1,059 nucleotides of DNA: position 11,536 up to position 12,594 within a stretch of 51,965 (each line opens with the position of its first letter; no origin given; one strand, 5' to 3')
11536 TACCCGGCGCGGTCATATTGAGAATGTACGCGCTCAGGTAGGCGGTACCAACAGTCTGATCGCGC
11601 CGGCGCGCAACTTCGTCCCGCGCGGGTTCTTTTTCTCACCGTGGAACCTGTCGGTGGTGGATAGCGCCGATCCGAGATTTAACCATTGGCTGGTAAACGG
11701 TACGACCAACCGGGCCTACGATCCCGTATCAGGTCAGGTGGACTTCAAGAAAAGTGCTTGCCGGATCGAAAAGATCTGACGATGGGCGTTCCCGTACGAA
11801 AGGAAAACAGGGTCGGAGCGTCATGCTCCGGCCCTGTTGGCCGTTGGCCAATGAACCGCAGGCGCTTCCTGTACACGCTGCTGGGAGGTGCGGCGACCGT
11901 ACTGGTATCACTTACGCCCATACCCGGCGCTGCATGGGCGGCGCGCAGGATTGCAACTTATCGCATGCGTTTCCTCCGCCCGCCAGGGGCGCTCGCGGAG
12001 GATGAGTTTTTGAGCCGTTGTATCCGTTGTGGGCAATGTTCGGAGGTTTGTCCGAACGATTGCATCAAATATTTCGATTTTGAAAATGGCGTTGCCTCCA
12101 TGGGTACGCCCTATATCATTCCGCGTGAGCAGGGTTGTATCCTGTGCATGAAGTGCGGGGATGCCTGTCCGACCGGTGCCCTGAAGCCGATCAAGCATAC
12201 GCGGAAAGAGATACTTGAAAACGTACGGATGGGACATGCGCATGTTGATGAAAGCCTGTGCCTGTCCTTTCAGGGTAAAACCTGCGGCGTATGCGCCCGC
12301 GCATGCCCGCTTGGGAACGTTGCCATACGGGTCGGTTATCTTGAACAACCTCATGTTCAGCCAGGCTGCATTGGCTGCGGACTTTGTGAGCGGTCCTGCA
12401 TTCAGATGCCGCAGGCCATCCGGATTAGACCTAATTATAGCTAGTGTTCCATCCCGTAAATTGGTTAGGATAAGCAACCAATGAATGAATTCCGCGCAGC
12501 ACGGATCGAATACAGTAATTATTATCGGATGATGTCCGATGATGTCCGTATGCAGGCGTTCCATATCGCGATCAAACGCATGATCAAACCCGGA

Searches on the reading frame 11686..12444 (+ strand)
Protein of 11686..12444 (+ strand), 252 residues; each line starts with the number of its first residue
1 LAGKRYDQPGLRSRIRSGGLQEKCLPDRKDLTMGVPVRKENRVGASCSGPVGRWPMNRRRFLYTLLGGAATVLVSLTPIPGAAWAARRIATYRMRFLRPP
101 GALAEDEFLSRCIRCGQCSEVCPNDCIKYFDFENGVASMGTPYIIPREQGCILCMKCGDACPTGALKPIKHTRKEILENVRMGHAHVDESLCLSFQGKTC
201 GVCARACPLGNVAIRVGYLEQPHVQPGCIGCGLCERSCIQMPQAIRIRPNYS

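Call 3: search_protein_families(library=pfam, proteins=[window:11686-12444:+], max_evalue=0.01)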
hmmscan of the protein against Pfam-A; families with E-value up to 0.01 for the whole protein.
window:11686-12444:+ (252 aa): 13 families
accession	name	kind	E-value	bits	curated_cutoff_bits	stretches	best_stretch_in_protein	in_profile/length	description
PF12838.12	Fer4_7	-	6.2e-15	55.8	27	2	111-165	1-52/52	4Fe-4S dicluster domain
PF00037.32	Fer4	-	1.1e-13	50.8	21.1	2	110-128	6-24/24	4Fe-4S binding domain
PF13534.11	Fer4_17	-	3.4e-11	44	22.2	2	98-125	32-59/61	4Fe-4S dicluster domain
PF13237.11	Fer4_10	-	3.9e-11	43.1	25.5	3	198-238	10-52/53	4Fe-4S dicluster domain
PF14697.11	Fer4_21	-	2.1e-10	41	35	3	148-209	5-53/59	4Fe-4S dicluster domain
PF12837.12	Fer4_6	-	2.7e-10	40.1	25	1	185-208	2-20/24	4Fe-4S binding domain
PF12797.12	Fer4_2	-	3e-10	39.8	24.5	1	110-123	8-21/22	4Fe-4S binding domain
PF13187.11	Fer4_9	-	7.3e-10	39.2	27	2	111-165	1-51/52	4Fe-4S dicluster domain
PF13484.11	Fer4_16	-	1.3e-09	39.1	30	2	151-209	2-65/66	4Fe-4S double cluster binding domain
PF13183.11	Fer4_8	-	5e-07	30.6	27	2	109-164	2-67/68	4Fe-4S dicluster domain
PF12800.12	Fer4_4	-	1.2e-06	28.7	24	0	110-124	2-16/17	4Fe-4S binding domain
PF12798.12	Fer4_3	-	3.2e-06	28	27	0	112-125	1-14/15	4Fe-4S binding domain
PF25160.1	LdpA_Fe-S-bd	-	0.0026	17.9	27.6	1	102-131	17-47/49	LdpA Fe-S cluster-binding domain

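Call 4: search_protein_families(library=ncbifam, proteins=[window:11686-12444:+], max_evalue=0.01)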
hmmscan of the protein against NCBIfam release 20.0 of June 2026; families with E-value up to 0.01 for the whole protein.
window:11686-12444:+ (252 aa): 49 families (the best 25 are shown)
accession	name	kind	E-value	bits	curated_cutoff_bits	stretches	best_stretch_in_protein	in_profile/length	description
NF007012.0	PRK09476.1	equivalog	1.3e-38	132.6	269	1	56-250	9-208/254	ferredoxin-type protein NapG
TIGR00397.1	mauM_napG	subfamily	2.6e-33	115.4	178.85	1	80-249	24-198/213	MauM/NapG family ferredoxin-type protein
TIGR00402.1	napF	equivalog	2.7e-17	63.1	102.2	1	93-239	18-144/149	ferredoxin-type protein NapF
NF042909.1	FMH_DH_FwdF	exception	2.1e-09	37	375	1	111-212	100-195/336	tungsten-dependent formylmethanofuran dehydrogenase subunit FwdF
TIGR01971.1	NuoI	subfamily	5.3e-09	35.7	113.05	2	108-167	40-99/121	NADH-quinone oxidoreductase, chain I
TIGR02700.1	flavo_MJ0208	hypoth_equivalog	6.3e-09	35.4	251.35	1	131-169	131-168/234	dihydromethanopterin reductase (acceptor)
NF038196.1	ferrodoxin_EFR1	subfamily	2.3e-08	34.4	75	1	110-174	184-237/242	EFR1 family ferrodoxin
NF009053.0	PRK12387.1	subfamily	1.1e-07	31.7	204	1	108-133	71-97/180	formate hydrogenlyase complex iron-sulfur subunit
TIGR04395.1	cutC_activ_rSAM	equivalog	1.5e-07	31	360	1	111-176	55-112/309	choline TMA-lyase-activating enzyme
NF007382.0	PRK09898.1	equivalog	2.6e-07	30.4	213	1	150-171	182-203/208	ferredoxin-like protein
NF043039.1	HgcAB_like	equivalog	5.5e-07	29.5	285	1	110-166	300-349/350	HgcAB-like fusion protein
NF004536.0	PRK05888.1-1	equivalog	8.7e-07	28.4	212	1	110-198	58-144/180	NADH-quinone oxidoreductase subunit NuoI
NF043069.1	T4HPD_activ_SAM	equivalog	1e-06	28.4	425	1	110-190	51-123/299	trans-4-hydroxy-L-proline dehydratase activase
NF040612.1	F420_dehyd_FpoI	exception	1.5e-06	28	180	1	110-176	42-109/135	F420H2 dehydrogenase subunit FpoI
NF058577.1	FdxA_fam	equivalog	2.3e-06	27.7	65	1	110-165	7-52/52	4Fe-4S ferredoxin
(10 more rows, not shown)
